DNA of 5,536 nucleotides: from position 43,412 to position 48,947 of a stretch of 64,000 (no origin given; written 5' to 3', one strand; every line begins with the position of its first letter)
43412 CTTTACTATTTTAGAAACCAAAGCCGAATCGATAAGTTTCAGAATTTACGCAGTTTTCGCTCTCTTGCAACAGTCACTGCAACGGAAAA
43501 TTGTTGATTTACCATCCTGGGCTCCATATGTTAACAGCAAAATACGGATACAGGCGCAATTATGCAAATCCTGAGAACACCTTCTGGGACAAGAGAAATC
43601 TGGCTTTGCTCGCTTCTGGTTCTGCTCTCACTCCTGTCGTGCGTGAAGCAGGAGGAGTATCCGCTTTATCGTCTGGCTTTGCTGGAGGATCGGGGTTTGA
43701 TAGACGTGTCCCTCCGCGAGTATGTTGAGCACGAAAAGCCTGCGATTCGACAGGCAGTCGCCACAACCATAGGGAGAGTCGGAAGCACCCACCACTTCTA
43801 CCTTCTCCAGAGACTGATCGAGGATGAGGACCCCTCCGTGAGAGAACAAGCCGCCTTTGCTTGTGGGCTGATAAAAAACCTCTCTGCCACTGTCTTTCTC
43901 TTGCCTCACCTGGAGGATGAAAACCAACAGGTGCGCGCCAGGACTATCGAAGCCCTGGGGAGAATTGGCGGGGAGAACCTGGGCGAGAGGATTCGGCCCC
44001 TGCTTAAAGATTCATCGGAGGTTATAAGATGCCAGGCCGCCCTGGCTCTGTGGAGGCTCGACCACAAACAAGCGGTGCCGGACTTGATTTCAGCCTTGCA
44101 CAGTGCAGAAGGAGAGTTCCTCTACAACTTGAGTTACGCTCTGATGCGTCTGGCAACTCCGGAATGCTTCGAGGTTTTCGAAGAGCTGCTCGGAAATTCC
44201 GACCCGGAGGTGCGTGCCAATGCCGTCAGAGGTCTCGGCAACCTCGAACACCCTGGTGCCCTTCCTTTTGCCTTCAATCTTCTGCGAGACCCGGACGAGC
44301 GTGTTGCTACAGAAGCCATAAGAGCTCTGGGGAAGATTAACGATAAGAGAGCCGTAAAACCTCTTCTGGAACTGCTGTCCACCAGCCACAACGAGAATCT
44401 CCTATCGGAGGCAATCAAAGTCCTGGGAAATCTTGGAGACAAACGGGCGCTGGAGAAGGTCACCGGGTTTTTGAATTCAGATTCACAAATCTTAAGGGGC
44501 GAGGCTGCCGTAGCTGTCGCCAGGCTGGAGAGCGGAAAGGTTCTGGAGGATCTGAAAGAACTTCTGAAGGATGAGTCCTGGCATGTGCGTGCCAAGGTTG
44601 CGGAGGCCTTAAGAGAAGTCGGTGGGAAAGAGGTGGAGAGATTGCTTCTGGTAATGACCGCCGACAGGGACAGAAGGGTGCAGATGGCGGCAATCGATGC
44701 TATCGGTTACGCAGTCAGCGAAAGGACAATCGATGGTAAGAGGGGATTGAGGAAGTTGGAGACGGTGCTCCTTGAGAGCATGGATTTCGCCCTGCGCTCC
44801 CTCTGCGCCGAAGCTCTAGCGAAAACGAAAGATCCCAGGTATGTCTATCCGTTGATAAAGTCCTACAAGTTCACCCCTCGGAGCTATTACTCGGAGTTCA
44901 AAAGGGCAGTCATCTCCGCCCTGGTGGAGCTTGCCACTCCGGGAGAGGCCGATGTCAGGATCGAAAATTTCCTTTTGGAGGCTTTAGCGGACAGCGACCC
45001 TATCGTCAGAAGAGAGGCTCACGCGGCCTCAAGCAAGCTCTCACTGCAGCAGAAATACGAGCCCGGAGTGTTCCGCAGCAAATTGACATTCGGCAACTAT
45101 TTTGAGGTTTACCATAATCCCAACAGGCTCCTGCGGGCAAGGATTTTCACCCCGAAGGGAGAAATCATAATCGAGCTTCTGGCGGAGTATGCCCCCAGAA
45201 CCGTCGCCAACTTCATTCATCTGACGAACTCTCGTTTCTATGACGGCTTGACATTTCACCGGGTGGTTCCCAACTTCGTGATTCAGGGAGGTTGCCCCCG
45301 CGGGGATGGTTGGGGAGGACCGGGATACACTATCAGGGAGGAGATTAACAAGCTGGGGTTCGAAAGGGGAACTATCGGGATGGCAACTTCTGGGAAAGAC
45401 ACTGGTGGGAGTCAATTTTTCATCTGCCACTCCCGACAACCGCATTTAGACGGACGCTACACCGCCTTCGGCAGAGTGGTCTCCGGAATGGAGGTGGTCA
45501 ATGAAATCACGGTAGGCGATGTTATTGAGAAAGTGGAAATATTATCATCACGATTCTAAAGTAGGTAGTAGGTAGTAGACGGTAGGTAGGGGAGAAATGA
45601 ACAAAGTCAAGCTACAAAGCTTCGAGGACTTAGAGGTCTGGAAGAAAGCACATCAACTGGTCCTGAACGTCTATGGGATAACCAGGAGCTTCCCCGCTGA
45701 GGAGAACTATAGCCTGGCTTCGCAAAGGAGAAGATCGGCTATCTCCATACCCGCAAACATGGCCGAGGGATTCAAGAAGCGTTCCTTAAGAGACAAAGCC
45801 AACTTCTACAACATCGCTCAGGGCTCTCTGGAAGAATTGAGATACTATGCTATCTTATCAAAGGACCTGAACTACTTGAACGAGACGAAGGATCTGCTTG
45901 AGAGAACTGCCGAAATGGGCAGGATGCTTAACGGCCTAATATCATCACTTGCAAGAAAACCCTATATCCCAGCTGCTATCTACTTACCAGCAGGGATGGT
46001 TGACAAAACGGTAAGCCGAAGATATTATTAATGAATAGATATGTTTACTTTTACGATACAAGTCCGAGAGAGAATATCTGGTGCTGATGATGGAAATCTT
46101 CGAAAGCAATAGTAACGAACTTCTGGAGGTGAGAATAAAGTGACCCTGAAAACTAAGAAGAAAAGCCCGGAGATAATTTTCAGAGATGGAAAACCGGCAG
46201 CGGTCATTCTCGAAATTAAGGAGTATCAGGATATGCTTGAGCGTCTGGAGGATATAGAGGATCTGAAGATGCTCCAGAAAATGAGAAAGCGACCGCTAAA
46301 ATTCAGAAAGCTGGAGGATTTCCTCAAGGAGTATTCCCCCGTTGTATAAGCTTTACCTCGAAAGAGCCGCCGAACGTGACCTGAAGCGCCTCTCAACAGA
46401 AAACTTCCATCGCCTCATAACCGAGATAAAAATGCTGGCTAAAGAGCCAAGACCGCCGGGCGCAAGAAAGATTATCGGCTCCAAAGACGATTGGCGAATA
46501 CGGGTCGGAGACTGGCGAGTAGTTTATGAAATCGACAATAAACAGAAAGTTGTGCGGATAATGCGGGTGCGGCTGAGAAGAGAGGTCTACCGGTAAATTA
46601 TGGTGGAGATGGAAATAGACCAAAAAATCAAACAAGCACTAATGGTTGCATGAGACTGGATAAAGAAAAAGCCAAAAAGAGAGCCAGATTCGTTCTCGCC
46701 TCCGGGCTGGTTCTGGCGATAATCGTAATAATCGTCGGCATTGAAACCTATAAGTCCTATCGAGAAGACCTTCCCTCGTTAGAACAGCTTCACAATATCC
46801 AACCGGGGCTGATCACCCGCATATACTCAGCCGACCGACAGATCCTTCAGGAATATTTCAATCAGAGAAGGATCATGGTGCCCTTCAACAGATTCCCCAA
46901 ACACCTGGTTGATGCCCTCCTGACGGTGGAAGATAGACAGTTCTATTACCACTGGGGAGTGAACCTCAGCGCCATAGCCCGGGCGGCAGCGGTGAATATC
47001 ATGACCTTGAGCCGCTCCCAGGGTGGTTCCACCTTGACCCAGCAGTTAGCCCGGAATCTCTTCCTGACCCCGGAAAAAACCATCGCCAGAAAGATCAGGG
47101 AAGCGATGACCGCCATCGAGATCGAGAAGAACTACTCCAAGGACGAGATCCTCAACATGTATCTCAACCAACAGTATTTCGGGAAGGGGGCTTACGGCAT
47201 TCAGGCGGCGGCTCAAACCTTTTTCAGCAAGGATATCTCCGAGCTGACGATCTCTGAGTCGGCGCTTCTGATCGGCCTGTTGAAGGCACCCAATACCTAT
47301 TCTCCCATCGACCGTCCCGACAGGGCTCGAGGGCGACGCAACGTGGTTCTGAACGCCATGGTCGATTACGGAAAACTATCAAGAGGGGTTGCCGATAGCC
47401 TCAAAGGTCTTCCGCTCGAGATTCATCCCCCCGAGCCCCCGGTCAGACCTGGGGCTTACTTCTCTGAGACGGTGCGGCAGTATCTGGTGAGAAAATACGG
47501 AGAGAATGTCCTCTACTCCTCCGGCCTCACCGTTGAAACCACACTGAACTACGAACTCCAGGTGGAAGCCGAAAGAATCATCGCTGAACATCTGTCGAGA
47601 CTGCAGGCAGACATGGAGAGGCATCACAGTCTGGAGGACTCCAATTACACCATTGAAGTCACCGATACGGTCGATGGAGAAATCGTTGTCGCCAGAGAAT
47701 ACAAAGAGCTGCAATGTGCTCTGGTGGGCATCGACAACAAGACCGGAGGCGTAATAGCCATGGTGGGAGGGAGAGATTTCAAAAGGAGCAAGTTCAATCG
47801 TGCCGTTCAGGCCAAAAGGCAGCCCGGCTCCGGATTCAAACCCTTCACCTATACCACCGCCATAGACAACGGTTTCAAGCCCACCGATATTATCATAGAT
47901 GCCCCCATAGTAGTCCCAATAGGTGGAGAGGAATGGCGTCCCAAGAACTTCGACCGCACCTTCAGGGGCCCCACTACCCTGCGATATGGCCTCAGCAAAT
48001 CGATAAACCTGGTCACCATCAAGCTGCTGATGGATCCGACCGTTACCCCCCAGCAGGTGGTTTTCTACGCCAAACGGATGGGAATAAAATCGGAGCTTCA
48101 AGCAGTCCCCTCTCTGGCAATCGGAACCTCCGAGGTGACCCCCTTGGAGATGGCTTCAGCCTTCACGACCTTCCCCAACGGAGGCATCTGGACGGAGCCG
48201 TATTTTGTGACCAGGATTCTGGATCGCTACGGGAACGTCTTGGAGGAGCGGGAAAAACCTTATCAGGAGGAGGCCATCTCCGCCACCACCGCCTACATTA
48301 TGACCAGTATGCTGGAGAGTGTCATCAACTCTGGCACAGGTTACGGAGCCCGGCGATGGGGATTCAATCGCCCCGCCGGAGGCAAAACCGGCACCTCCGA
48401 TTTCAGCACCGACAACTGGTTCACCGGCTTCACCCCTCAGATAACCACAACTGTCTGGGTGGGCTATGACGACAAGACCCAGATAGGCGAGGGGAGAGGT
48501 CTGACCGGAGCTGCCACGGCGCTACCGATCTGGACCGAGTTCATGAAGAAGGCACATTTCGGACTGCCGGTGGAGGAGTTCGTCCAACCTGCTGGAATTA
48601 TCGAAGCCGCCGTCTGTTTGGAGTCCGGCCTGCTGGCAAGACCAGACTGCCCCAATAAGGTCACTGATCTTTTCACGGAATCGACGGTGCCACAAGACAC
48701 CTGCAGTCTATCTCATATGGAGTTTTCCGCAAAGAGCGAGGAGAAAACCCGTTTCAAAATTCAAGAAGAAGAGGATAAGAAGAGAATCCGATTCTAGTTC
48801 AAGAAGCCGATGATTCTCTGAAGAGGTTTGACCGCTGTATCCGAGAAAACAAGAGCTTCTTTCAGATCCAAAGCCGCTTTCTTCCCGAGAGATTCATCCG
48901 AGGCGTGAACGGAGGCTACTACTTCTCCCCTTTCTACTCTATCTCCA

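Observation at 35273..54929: Dispersed GGTAG-rich element with strict 7-nt periodicity, placed in one orientation within 0-60 nt upstream of four start codons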

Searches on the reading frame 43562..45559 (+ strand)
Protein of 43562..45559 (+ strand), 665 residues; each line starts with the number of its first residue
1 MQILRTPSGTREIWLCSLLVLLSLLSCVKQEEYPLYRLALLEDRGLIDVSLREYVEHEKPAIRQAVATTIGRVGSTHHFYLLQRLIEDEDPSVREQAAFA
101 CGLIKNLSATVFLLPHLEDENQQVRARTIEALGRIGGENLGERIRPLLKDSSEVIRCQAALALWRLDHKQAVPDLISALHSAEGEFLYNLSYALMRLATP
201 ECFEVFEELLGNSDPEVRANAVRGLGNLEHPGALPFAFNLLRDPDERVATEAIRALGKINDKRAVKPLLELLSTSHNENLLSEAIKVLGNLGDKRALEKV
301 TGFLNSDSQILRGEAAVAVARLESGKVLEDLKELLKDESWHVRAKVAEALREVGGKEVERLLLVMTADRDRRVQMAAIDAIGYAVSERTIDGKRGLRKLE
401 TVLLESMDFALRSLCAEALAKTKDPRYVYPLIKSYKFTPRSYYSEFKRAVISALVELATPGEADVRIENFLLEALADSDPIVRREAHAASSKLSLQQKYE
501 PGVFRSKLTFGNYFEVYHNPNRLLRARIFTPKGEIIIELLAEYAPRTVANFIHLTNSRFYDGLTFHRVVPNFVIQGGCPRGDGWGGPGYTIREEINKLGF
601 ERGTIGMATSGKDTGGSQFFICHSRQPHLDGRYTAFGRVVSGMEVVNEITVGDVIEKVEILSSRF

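Call 16: search_protein_families(library=pfam, proteins=[window:43562-45559:+])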
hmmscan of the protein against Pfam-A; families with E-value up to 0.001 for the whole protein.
window:43562-45559:+ (665 aa): 9 families
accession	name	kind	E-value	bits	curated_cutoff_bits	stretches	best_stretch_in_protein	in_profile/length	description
PF13646.12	HEAT_2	-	3.4e-63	210.4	27.7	6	207-277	6-76/88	HEAT repeats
PF00160.26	Pro_isomerase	-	5.3e-41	140.9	21.7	1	530-656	6-144/159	Cyclophilin type peptidyl-prolyl cis-trans isomerase/CLD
PF02985.28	HEAT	-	4.1e-33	110.7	23.5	0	331-353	5-27/31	HEAT repeat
PF03130.22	HEAT_PBS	-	1e-24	84.6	20.9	0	250-273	3-26/27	PBS lyase HEAT-like repeat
PF13513.12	HEAT_EZ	-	4e-24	85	27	0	193-228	20-55/55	HEAT-like repeat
PF00514.29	Arm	-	1.2e-13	51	20.6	0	264-291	13-39/41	Armadillo/beta-catenin-like repeat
PF12717.13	Cnd1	-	4.3e-13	50.1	26.4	0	207-309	27-132/162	non-SMC mitotic condensation complex subunit 1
PF01602.26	Adaptin_N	-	7.1e-08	31.9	37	0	117-175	88-148/524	Adaptin N terminal region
PF21581.3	SCD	-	1.8e-05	25.4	27.5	0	236-271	34-69/75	Stromalin conservative domain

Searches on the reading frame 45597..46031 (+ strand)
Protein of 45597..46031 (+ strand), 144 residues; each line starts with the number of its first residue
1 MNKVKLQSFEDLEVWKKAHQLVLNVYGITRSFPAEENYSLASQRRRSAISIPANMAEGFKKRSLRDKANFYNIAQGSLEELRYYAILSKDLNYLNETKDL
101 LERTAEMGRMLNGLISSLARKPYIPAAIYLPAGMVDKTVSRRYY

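Call 16: search_protein_families(library=pfam, proteins=[window:45597-46031:+])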
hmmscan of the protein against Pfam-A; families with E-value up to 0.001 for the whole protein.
window:45597-46031:+ (144 aa): 2 families
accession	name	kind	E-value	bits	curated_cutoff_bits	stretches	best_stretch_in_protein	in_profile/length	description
PF05635.17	23S_rRNA_IVP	-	7.6e-36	123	33.8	1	10-113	1-106/106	23S rRNA-intervening sequence protein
PF22296.2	bAvd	-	9.4e-08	33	40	1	16-117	5-106/107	bAvd-like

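Call 38: find_related_loci(query=window:45597-46028:+, collection=metagenome_contigs, flank=10000)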
Query window:45597-46028:+ (144 aa) in metagenome_contigs; peptide patterns used: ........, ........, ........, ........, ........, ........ (x = any residue, [..] = any of these).
160 stretches matched a pattern; 47 encode a relative of the query (tblastn E <= 1e-3); 47 distinct loci.
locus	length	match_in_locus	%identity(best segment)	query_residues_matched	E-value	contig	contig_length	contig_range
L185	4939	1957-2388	89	1-144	1e-83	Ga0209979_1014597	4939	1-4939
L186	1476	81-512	84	1-144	5e-84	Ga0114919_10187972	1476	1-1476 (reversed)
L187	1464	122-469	68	3-118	2e-52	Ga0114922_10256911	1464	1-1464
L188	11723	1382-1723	63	5-118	3e-47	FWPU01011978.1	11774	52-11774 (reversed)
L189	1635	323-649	61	9-118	1e-39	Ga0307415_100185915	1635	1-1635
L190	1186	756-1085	58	1-111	5e-40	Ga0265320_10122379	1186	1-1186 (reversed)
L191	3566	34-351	60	7-113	2e-38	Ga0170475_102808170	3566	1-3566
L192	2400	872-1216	55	6-118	2e-38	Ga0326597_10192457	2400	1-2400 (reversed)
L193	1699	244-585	56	4-118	2e-38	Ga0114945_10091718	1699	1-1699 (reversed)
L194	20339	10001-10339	51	6-118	6e-38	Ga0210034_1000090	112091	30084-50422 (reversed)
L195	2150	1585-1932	56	2-118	3e-37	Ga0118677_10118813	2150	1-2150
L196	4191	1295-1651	54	6-122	4e-36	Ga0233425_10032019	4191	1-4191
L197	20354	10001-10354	51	4-120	5e-35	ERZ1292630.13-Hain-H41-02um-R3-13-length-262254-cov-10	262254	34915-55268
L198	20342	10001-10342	50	6-117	2e-34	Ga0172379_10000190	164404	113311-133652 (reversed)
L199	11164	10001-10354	50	4-120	3e-34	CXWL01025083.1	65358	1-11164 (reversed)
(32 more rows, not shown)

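Call 71: search_solved_structures(query=window:45597-46028:+, max_evalue=0.01)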
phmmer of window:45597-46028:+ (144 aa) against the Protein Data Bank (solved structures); distinct sequences matched with E-value up to 0.01: 1.
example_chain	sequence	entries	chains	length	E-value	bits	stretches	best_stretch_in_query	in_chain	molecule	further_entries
2gsc_A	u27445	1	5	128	3.3e-17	66.7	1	8-119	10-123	Putative uncharacterized protein XCC0516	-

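Call 83: find_related_loci(query=A3, collection=viral_contigs, flank=1500)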
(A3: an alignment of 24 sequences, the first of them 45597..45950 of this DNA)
Query A3 (118 aa) in viral_contigs; peptide patterns used: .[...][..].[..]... (x = any residue, [..] = any of these).
22 stretches matched a pattern; 5 encode a relative of the query (tblastn E <= 1e-3); 5 distinct loci.
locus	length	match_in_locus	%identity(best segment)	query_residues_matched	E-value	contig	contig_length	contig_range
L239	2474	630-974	44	6-118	2e-29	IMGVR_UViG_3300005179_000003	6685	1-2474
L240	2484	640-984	44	6-118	2e-29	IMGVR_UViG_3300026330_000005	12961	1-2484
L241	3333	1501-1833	39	6-114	5e-28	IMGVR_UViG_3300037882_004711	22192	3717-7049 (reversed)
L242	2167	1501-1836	43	6-115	2e-26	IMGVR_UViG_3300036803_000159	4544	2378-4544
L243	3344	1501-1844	41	6-118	9e-15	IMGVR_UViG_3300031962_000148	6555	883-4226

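Call 85: search_protein_families(library=ncbifam, proteins=[window:45597-46028:+])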
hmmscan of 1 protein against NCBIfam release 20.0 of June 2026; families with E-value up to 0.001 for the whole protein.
window:45597-46028:+ (144 aa): 4 families
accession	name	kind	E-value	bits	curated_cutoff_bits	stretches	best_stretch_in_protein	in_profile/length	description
TIGR02436.1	TIGR02436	subfamily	5.4e-34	116.7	24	1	14-118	1-108/109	four helix bundle protein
NF008911.0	PRK12275.1-2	subfamily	1.2e-30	106.4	137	1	7-119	2-116/118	hypothetical protein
NF008912.0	PRK12275.1-6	subfamily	8.5e-25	87.1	124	1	8-119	2-112/117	hypothetical protein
NF033474.1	DivGenRetAVD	equivalog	5.8e-08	33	80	1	13-115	2-103/104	diversity-generating retroelement protein Avd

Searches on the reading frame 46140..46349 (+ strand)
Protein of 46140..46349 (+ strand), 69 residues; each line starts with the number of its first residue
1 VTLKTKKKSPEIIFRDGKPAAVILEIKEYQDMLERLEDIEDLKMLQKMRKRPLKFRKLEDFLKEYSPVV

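Call 16: search_protein_families(library=pfam, proteins=[window:46140-46349:+])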
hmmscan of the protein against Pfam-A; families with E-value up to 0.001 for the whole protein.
window:46140-46349:+ (69 aa): 2 families
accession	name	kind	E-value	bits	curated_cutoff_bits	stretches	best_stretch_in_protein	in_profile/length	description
PF02604.26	PhdYeFM_antitox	-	3.6e-06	27.1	29.8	1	8-51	24-66/74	Antitoxin Phd_YefM, type II toxin-antitoxin system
PF18506.7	RelB-like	-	0.00024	21.3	27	1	15-38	10-33/62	RelB Antitoxin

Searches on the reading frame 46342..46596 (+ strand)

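Call 16: search_protein_families(library=pfam, proteins=[window:46342-46596:+])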
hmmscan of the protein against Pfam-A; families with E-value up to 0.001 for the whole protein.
window:46342-46596:+ (84 aa): 1 family
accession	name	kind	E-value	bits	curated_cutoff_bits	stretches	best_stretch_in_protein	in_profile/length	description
PF05016.21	ParE_toxin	-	3.1e-12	47.4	23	1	6-83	3-89/89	ParE toxin of type II toxin-antitoxin system, parDE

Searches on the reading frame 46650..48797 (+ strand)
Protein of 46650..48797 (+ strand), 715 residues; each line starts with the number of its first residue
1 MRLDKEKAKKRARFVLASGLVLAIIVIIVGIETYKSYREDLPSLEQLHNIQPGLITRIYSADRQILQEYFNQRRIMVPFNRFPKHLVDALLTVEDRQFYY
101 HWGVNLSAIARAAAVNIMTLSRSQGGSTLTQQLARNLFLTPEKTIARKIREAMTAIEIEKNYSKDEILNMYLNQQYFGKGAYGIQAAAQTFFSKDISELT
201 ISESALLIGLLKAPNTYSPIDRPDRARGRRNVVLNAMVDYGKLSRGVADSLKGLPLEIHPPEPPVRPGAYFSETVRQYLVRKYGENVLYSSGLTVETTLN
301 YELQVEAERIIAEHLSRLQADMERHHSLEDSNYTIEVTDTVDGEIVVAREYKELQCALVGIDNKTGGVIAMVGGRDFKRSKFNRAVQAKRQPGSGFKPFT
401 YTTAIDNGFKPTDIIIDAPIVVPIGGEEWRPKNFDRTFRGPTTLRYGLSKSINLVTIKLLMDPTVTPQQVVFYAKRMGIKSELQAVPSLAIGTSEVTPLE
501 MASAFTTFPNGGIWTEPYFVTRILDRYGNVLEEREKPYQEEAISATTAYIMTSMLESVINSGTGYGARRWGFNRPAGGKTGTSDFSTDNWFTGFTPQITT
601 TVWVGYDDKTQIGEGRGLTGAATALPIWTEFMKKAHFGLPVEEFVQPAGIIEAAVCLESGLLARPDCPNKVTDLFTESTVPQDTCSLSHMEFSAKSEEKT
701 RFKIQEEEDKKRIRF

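Call 16: search_protein_families(library=pfam, proteins=[window:46650-48797:+])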
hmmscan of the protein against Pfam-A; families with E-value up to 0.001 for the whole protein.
window:46650-48797:+ (715 aa): 2 families
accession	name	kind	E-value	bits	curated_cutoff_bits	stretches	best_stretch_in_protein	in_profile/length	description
PF00912.28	Transgly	-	2e-65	220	27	1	65-237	4-177/178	Transglycosylase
PF00905.27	Transpeptidase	-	3.9e-34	118.6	22.1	1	359-606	4-275/299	Penicillin binding protein transpeptidase domain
